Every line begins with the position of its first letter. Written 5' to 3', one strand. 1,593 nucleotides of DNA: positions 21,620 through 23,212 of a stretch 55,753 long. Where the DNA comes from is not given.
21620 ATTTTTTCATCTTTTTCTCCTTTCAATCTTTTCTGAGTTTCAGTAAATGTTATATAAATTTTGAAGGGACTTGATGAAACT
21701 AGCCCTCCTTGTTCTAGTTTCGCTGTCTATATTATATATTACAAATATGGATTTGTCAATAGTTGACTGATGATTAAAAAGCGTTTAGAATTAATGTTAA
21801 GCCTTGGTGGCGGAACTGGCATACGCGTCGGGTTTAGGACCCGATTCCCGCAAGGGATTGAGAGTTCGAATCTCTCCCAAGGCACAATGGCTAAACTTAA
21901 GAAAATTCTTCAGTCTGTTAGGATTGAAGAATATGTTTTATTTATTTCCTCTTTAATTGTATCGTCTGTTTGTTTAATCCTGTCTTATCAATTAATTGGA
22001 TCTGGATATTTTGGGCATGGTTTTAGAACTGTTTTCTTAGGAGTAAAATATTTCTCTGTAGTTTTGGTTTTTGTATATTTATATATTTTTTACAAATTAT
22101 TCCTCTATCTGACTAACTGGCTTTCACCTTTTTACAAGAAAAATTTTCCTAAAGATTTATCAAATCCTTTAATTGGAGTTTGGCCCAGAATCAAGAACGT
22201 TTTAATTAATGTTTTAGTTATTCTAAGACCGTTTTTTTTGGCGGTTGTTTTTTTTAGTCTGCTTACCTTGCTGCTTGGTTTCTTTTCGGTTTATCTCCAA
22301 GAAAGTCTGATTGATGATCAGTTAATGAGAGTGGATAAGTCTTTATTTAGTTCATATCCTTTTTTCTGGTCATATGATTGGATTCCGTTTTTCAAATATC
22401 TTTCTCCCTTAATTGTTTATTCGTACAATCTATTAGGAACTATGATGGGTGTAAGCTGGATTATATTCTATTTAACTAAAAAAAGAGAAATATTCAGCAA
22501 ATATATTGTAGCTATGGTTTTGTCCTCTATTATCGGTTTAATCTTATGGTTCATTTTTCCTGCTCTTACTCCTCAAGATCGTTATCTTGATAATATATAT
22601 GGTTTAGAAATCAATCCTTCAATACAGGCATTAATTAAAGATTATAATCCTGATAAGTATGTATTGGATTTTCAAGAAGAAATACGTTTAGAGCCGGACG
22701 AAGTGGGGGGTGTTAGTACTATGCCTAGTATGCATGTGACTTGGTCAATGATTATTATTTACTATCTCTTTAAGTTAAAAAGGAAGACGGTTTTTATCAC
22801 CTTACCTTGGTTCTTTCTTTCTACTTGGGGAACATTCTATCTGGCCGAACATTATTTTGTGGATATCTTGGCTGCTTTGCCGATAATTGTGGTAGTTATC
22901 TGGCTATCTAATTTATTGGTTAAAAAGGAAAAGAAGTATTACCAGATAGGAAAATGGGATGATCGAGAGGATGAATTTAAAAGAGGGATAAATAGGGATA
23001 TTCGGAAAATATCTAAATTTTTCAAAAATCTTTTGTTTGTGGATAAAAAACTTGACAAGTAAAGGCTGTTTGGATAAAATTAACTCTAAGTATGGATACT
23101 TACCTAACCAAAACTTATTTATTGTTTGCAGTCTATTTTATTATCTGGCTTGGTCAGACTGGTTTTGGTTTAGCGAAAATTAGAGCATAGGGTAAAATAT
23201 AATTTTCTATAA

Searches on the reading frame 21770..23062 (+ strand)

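Call 5: search_protein_families(library=pfam, proteins=[window:21770-23062:+], max_evalue=0.01)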
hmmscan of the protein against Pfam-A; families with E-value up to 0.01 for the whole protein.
window:21770-23062:+ (430 aa): 2 families
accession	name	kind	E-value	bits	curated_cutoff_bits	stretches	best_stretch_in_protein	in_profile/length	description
PF14378.12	PAP2_3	-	7.5e-23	81.8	27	1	184-379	2-190/190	PAP2 superfamily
PF01569.27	PAP2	-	0.00066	19.9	27.2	1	315-387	48-128/130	PAP2 superfamily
